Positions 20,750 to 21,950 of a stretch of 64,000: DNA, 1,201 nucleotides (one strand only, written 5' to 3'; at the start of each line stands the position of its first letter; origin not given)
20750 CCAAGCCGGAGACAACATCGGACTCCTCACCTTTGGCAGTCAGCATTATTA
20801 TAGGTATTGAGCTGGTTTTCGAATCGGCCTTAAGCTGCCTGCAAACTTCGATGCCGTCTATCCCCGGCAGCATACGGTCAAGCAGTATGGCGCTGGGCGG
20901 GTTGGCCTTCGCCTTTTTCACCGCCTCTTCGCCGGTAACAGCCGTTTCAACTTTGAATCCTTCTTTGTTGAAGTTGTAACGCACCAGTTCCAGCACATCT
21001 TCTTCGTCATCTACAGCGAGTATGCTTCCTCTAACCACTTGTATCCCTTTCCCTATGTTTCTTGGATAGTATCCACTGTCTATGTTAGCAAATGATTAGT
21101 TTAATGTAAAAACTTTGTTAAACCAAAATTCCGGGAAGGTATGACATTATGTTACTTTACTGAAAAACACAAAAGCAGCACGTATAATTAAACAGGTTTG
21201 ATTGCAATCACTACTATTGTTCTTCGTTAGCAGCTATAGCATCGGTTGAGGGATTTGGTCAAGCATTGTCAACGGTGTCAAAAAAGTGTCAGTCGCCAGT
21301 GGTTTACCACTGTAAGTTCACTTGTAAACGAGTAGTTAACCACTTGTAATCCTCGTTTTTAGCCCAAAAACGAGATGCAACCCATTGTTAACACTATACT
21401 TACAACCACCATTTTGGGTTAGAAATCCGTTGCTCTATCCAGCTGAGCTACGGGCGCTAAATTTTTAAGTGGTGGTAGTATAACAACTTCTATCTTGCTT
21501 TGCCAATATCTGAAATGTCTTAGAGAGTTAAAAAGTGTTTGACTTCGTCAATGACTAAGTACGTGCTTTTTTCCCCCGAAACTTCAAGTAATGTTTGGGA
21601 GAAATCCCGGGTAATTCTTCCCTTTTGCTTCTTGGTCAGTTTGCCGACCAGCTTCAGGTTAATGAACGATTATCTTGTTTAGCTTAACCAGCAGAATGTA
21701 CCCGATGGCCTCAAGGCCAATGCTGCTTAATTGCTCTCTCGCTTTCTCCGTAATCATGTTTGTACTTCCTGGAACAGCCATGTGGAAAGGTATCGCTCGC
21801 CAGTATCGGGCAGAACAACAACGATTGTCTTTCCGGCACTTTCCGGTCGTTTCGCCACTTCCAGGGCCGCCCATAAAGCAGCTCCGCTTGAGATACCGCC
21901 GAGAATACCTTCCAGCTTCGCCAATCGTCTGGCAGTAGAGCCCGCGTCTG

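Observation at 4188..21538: The 17.2-kb Pho-regulon segment is bracketed by 120-bp direct repeats made of the 5' half of tRNA-Arg(UCU) plus its promoter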

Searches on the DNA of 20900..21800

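Call 36: search_rna_families(source=window, start=20900, end=21800, threshold=evalue, max_evalue=1, show_alignments=3)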
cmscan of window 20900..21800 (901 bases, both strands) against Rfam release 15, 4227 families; matches with E-value up to 1: 0.
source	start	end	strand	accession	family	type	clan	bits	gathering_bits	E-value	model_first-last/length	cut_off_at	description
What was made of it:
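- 21136..21418 (-): Conserved 283-bp 'module' between copy B and the phoB promoter. It holds a variable 64-nt proximal part, a hairpin (21352..21374), ACAAGTG-type direct repeats (about 21305..21352), and a TGACA-repeat box that includes the second 17-mer (21265..21297). No Rfam match (call 36).
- Tried and rejected: Rfam on 20900..21800 at E up to 1: no match, so the module is not a known RNA family, group I intron or riboswitch (call 36).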
